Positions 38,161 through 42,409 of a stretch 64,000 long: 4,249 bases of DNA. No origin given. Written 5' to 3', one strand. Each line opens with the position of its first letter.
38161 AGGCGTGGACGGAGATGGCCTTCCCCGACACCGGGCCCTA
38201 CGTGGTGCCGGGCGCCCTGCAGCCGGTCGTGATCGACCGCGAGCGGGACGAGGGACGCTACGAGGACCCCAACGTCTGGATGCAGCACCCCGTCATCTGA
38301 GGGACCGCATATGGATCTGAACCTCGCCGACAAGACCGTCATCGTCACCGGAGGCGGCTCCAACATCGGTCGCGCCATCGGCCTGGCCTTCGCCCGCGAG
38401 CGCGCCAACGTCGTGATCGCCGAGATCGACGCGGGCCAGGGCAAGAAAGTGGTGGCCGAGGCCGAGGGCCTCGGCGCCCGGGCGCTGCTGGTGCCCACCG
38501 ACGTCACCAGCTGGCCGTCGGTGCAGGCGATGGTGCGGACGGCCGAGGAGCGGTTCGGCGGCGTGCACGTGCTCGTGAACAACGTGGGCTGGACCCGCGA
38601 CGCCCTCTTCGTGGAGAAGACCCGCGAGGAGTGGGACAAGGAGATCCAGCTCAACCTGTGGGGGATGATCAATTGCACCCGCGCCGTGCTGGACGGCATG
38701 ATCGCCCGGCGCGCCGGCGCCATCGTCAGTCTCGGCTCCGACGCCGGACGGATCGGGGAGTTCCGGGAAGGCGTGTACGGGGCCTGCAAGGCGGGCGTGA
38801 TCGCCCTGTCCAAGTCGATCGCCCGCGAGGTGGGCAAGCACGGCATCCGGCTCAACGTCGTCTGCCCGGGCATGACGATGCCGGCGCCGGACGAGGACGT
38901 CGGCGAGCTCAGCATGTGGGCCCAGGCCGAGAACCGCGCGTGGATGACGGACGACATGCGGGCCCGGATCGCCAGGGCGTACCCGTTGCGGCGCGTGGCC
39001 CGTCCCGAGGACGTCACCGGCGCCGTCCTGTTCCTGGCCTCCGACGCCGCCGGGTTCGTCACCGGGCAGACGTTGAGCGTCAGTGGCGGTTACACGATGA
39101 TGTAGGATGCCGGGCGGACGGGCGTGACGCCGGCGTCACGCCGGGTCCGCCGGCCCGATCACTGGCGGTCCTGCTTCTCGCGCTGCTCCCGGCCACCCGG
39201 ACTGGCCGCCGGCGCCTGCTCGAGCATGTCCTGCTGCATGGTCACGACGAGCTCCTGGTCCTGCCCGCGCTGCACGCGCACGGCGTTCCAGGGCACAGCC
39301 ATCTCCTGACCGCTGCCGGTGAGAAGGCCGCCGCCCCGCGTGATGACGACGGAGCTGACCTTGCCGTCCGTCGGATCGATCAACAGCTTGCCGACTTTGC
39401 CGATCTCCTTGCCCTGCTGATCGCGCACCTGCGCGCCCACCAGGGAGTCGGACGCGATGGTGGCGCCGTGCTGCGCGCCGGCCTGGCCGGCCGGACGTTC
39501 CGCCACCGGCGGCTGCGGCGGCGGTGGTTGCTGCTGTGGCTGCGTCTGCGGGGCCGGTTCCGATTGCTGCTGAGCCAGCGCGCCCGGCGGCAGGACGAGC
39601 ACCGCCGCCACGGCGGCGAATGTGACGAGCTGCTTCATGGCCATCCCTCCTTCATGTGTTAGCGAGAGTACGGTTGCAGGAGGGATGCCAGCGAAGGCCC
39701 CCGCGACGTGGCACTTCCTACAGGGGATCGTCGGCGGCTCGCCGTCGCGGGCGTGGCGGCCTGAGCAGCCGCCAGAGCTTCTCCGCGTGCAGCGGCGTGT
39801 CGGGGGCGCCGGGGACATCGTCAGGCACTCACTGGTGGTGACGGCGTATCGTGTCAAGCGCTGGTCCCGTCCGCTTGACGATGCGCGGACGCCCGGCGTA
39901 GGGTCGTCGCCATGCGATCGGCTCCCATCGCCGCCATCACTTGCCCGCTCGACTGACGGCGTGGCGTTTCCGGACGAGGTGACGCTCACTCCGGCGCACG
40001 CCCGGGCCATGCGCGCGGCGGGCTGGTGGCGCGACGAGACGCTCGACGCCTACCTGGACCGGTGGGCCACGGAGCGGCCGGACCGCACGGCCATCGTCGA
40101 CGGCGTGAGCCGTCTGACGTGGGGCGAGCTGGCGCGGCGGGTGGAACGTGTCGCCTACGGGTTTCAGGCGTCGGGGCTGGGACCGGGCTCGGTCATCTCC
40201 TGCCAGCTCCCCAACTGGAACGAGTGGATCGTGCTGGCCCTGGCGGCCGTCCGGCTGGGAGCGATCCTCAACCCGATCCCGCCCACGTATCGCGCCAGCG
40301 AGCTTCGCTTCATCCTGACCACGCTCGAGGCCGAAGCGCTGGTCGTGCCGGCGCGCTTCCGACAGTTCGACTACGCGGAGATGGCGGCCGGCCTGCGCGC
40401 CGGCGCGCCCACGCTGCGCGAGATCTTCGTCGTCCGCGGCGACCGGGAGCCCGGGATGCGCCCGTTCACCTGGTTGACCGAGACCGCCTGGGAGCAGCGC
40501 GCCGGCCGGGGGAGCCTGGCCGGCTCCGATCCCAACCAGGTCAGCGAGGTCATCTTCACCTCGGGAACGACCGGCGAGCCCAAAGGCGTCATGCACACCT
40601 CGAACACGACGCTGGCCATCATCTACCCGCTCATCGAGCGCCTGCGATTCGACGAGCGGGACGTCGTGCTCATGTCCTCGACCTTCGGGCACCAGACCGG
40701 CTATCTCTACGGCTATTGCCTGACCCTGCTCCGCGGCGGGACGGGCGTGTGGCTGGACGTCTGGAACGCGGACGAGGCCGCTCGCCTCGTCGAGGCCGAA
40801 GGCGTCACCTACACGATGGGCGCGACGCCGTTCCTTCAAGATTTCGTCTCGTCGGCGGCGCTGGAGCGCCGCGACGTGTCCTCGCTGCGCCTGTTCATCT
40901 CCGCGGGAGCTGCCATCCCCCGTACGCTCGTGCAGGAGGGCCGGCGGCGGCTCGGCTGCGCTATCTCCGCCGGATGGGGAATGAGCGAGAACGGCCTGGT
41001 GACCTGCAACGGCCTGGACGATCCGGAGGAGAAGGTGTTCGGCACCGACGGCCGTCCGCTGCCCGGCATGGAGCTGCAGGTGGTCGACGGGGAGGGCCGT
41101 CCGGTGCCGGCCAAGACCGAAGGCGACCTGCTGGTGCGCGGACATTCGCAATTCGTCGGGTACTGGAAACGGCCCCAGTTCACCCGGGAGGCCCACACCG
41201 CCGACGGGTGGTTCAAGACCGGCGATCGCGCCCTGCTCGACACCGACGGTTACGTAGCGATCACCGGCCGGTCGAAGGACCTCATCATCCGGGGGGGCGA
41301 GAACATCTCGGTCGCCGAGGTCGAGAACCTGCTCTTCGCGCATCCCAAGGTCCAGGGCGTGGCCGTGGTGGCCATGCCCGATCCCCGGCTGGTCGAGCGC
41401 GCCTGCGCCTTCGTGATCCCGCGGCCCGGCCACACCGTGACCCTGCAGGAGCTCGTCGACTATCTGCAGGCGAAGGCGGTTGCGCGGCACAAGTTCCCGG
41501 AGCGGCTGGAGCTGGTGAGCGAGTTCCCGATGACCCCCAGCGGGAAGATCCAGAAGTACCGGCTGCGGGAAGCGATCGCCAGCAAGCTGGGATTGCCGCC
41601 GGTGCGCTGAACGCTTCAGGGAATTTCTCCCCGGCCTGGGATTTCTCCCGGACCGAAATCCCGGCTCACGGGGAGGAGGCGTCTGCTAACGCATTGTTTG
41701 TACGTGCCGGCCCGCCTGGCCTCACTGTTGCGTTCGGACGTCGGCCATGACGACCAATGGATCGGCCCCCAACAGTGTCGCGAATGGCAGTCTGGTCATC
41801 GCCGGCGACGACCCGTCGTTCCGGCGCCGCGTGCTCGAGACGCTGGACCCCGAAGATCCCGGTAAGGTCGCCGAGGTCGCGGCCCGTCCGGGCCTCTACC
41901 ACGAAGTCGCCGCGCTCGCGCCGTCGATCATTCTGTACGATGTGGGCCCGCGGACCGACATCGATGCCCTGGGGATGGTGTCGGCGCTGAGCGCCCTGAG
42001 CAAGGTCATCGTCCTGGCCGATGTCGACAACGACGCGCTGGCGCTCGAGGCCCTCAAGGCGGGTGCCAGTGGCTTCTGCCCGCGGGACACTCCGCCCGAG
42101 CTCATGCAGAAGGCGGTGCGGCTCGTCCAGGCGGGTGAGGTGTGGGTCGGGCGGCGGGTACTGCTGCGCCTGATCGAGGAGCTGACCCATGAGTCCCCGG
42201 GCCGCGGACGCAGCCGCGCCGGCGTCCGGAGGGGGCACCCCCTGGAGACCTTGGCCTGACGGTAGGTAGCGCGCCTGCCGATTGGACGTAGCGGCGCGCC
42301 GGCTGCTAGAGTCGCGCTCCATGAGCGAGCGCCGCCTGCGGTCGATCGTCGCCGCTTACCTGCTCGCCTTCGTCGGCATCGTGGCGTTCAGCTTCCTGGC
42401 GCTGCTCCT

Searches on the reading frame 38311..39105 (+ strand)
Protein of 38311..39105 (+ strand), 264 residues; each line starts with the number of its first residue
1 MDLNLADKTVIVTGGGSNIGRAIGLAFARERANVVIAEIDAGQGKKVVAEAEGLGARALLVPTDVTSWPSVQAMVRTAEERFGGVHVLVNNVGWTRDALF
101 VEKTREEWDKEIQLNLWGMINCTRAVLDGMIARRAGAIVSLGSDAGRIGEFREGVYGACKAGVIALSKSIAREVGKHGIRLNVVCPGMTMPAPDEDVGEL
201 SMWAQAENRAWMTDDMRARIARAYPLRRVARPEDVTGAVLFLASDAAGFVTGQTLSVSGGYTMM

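Call 12: search_protein_families(library=pfam, proteins=[window:38311-39105:+], max_evalue=0.001)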
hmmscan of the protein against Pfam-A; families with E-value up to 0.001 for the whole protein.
window:38311-39105:+ (264 aa): 3 families
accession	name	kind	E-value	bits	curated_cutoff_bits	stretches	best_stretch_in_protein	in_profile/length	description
PF13561.12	adh_short_C2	-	5.4e-58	196.8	27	1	17-262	6-236/236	Enoyl-(Acyl carrier protein) reductase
PF00106.31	adh_short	-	3.2e-51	174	26.6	1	8-190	1-183/195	short chain dehydrogenase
PF08659.16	KR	-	4.1e-11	43.6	22.6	1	9-170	2-163/180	KR domain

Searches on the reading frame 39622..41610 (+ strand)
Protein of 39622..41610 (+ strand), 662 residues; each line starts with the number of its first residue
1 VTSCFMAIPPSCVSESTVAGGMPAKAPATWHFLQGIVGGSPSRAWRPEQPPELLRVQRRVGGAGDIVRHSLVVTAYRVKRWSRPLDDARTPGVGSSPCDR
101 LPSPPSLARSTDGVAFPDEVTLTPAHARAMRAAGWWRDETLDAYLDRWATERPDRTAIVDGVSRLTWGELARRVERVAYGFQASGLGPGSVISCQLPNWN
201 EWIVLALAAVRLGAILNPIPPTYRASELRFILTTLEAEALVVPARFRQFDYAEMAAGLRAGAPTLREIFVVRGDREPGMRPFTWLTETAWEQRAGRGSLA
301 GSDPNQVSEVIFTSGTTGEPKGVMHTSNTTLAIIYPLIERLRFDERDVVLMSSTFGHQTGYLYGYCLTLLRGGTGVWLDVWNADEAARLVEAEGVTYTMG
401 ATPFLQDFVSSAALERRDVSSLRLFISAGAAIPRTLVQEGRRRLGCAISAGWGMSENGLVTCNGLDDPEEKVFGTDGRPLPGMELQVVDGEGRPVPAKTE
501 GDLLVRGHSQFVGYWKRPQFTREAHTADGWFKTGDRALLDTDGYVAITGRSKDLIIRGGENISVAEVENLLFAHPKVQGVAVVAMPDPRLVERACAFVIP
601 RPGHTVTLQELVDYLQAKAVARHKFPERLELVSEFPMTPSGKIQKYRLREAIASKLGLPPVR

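Call 12: search_protein_families(library=pfam, proteins=[window:39622-41610:+], max_evalue=0.001)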
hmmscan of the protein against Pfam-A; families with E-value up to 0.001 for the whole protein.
window:39622-41610:+ (662 aa): 2 families
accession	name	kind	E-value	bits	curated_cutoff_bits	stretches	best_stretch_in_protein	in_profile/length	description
PF00501.34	AMP-binding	-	3.1e-80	270.3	29.9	1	145-515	1-384/384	AMP-binding enzyme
PF13193.12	AMP-binding_C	-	1.2e-15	58.6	24.5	1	566-642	1-76/76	AMP-binding enzyme C-terminal domain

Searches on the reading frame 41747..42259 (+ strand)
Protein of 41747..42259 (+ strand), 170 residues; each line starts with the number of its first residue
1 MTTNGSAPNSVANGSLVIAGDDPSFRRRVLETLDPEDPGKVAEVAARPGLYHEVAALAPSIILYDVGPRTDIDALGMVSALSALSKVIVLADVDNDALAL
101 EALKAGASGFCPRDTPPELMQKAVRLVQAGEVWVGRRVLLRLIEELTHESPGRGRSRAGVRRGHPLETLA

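Call 12: search_protein_families(library=pfam, proteins=[window:41747-42259:+], max_evalue=0.001)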
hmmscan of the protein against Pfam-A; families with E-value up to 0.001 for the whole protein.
window:41747-42259:+ (170 aa): 1 family
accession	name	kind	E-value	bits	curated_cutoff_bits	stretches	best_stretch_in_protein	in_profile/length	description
PF00072.30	Response_reg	-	1e-05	26.1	30.2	1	17-124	2-110/111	Response regulator receiver domain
